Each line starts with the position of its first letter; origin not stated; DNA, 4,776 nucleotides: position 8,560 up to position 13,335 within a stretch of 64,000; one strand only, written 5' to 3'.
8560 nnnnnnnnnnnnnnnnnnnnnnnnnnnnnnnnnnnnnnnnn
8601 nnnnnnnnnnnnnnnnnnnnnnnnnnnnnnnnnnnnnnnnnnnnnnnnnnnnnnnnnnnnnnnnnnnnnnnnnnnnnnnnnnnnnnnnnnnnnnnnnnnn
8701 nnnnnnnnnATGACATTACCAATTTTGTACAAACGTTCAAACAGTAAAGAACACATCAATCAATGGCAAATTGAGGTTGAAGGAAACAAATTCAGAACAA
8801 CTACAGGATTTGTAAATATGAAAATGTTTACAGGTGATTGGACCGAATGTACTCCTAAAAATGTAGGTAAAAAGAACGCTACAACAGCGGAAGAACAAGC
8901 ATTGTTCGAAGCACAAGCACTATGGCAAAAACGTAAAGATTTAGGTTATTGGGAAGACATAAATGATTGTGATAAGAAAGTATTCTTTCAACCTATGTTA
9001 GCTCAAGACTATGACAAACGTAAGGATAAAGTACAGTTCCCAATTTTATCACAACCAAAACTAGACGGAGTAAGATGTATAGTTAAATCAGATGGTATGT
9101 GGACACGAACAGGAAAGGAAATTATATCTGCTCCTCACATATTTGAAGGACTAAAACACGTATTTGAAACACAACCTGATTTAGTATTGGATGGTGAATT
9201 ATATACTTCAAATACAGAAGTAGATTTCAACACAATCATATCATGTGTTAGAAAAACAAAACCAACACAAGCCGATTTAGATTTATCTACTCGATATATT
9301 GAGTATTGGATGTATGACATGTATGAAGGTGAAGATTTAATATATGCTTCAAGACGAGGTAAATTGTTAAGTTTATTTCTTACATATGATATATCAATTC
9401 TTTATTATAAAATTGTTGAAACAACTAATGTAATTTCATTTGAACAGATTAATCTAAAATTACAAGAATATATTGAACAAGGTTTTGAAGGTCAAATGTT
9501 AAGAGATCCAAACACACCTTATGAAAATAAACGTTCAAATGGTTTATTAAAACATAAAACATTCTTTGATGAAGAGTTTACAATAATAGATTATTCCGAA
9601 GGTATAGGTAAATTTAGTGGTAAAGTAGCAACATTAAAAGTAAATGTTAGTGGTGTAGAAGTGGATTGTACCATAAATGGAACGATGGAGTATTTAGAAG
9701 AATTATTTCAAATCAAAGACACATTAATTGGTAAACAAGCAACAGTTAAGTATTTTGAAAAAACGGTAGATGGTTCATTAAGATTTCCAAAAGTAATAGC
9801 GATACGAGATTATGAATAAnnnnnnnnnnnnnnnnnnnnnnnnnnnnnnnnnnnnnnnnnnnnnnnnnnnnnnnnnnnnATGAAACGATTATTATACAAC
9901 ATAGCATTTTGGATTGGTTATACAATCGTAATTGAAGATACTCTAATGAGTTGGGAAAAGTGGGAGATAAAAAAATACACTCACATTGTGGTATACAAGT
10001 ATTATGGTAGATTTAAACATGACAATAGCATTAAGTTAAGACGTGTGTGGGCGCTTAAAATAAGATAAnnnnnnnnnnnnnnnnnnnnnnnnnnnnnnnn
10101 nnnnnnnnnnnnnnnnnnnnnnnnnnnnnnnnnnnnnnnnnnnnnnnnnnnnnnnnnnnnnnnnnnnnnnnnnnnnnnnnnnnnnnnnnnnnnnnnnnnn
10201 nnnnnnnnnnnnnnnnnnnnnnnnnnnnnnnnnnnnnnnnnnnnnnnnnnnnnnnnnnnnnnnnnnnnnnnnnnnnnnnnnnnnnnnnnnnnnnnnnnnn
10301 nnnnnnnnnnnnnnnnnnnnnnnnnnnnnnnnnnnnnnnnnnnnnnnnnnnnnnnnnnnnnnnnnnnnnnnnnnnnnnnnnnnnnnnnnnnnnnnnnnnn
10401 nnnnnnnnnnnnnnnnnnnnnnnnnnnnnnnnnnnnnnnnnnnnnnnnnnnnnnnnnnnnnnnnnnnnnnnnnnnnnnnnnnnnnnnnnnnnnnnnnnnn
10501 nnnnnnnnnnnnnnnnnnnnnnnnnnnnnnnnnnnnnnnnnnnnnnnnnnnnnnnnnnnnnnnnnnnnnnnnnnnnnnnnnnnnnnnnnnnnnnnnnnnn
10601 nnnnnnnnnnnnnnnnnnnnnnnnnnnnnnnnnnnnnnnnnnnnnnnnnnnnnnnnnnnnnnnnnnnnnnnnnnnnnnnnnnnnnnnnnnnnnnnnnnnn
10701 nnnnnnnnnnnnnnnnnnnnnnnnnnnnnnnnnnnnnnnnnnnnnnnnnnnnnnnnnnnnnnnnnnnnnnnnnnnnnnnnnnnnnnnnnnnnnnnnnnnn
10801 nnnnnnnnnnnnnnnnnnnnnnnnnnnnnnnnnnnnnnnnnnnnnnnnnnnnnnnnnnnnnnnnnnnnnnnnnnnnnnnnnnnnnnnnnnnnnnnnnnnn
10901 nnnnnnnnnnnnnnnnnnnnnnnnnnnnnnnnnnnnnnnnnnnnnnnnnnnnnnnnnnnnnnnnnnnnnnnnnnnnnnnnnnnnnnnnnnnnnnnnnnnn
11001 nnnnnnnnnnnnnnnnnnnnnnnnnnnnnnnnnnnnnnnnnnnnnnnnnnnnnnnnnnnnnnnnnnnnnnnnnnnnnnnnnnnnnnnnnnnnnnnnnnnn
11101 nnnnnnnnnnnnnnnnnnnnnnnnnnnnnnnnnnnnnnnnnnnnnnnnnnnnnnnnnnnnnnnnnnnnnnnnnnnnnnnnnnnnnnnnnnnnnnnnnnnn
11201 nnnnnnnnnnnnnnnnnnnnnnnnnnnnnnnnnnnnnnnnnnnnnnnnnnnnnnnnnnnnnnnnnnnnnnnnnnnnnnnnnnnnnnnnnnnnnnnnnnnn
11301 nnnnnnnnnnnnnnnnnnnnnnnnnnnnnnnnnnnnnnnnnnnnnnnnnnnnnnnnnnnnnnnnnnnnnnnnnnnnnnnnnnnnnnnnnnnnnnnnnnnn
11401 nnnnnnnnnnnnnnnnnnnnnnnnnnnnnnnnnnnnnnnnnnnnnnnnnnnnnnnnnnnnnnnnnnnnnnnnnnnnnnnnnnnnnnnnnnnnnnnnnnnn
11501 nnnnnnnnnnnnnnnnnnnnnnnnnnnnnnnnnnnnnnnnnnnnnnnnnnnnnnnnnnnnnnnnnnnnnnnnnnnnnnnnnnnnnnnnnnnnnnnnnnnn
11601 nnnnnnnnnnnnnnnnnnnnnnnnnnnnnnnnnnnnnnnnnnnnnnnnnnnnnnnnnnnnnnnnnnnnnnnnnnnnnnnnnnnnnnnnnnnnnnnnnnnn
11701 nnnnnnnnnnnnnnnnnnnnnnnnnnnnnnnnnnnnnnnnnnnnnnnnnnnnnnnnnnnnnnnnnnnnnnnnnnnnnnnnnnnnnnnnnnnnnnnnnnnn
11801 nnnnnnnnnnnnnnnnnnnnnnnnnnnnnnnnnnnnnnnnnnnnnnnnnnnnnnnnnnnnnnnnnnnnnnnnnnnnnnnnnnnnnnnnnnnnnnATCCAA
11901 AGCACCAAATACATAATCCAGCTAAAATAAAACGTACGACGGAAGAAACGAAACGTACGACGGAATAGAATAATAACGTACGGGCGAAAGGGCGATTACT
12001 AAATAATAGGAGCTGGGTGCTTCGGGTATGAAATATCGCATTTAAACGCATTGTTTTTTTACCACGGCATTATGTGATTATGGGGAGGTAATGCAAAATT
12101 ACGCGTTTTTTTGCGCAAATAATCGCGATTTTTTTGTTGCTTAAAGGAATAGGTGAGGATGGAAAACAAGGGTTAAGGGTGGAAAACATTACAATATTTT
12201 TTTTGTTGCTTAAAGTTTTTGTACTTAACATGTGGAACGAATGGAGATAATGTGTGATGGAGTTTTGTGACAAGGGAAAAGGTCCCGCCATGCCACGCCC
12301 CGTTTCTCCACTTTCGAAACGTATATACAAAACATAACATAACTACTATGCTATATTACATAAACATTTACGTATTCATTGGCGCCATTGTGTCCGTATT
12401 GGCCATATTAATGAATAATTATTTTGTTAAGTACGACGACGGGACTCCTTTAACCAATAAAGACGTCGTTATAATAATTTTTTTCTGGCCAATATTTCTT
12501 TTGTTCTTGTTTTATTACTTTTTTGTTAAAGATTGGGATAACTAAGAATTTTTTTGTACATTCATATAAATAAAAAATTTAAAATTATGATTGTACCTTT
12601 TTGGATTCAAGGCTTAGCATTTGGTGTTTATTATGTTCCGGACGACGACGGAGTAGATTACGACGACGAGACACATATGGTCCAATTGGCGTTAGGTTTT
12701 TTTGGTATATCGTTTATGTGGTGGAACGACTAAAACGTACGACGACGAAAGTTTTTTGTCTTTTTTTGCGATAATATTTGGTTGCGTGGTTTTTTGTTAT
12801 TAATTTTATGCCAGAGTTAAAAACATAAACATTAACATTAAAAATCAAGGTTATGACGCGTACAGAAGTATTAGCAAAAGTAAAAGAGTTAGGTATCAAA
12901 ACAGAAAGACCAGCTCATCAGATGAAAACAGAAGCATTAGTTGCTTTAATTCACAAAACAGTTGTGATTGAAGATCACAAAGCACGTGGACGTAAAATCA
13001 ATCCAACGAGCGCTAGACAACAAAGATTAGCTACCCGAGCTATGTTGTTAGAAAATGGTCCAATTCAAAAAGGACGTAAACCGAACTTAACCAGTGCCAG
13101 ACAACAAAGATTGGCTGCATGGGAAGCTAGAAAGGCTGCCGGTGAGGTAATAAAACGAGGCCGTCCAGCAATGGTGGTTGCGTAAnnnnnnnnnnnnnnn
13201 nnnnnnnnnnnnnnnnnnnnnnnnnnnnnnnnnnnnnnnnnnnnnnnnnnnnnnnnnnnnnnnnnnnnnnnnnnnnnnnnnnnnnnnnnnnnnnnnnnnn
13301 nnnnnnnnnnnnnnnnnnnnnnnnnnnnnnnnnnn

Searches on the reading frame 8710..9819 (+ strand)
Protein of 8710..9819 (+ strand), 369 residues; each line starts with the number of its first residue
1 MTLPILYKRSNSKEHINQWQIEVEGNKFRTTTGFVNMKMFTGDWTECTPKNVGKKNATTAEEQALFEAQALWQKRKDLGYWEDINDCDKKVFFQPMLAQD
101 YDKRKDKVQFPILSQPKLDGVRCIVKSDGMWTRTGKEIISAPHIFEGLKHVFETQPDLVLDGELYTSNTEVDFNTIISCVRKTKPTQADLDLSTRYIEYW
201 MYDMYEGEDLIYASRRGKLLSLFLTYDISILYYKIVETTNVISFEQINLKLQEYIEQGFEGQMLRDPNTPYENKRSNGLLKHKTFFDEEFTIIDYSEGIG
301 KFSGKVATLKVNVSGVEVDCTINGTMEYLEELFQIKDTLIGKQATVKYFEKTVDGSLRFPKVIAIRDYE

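Call 9: search_protein_families(library=phrogs, proteins=[window:8710-9819:+])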
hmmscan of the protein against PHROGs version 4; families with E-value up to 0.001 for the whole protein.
window:8710-9819:+ (369 aa): 2 families
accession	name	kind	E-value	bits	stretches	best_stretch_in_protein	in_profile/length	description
phrog_114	-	DNA, RNA and nucleotide metabolism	2.6e-81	275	1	5-369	94-501/634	ATP-dependent DNA ligase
phrog_30362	-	DNA, RNA and nucleotide metabolism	5.5e-06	27.4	1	257-368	14-136/144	DNA ligase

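Call 16: find_related_loci(query=window:8710-9819:+, collection=viral_contigs, flank=10000)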
Query window:8710-9819:+ (369 aa) in viral_contigs; peptide patterns used: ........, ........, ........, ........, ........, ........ (x = any residue, [..] = any of these).
32 stretches matched a pattern; 31 encode a relative of the query (tblastn E <= 1e-3); 31 distinct loci.
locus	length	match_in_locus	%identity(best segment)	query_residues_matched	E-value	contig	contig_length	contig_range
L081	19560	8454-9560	95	1-369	0e+0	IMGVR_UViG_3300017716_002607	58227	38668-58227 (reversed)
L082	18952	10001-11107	83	1-369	0e+0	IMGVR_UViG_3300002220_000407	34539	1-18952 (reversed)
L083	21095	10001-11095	79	1-365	0e+0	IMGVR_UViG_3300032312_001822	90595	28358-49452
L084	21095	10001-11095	79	1-365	0e+0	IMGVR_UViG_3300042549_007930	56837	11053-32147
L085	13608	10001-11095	78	1-365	0e+0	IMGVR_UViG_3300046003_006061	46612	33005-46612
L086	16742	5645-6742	72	3-365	0e+0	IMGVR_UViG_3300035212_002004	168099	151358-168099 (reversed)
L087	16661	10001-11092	72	3-365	0e+0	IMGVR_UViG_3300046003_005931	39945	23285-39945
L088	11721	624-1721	72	1-365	3e-179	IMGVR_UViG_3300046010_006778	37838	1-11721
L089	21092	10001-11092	70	3-365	1e-176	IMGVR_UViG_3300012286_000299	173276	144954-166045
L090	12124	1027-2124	72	1-365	3e-179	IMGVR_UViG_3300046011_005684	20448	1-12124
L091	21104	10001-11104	60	1-369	1e-142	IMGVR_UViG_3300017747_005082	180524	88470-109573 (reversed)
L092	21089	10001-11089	59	3-365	6e-141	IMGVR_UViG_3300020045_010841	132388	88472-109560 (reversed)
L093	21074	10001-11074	57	1-365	5e-125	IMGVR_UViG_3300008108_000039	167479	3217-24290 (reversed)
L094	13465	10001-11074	57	1-365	5e-125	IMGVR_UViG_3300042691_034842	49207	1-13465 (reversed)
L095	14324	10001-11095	78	1-365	0e+0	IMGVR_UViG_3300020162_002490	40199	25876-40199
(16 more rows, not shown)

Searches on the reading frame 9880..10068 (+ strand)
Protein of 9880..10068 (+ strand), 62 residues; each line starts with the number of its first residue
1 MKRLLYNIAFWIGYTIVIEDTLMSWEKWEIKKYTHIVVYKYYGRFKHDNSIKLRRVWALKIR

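Call 26: search_protein_families(library=pfam, proteins=[window:9880-10068:+], max_evalue=0.01)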
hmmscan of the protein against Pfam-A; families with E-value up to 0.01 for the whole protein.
window:9880-10068:+ (62 aa): 0 families

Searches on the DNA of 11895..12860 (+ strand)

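Call 53: search_dna_similar(query=window:11895-12860:+, collection=phages, mode=distant, max_evalue=0.01)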
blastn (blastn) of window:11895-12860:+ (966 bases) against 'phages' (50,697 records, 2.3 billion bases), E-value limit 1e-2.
No match.

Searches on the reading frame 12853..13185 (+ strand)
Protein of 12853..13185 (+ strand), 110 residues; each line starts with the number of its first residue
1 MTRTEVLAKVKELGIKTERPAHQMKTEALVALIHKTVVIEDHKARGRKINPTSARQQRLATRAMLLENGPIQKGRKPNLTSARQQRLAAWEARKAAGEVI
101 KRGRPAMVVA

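Call 9: search_protein_families(library=phrogs, proteins=[window:12853-13185:+])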
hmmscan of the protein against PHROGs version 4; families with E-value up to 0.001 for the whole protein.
window:12853-13185:+ (110 aa): 0 families

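Call 26: search_protein_families(library=pfam, proteins=[window:12853-13185:+], max_evalue=0.01)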
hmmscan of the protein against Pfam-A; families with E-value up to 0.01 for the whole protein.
window:12853-13185:+ (110 aa): 0 families

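Call 64: search_protein_families(library=phrogs, proteins=[window:12853-13185:+], max_evalue=0.01)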
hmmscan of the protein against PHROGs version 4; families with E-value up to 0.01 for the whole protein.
window:12853-13185:+ (110 aa): 0 families
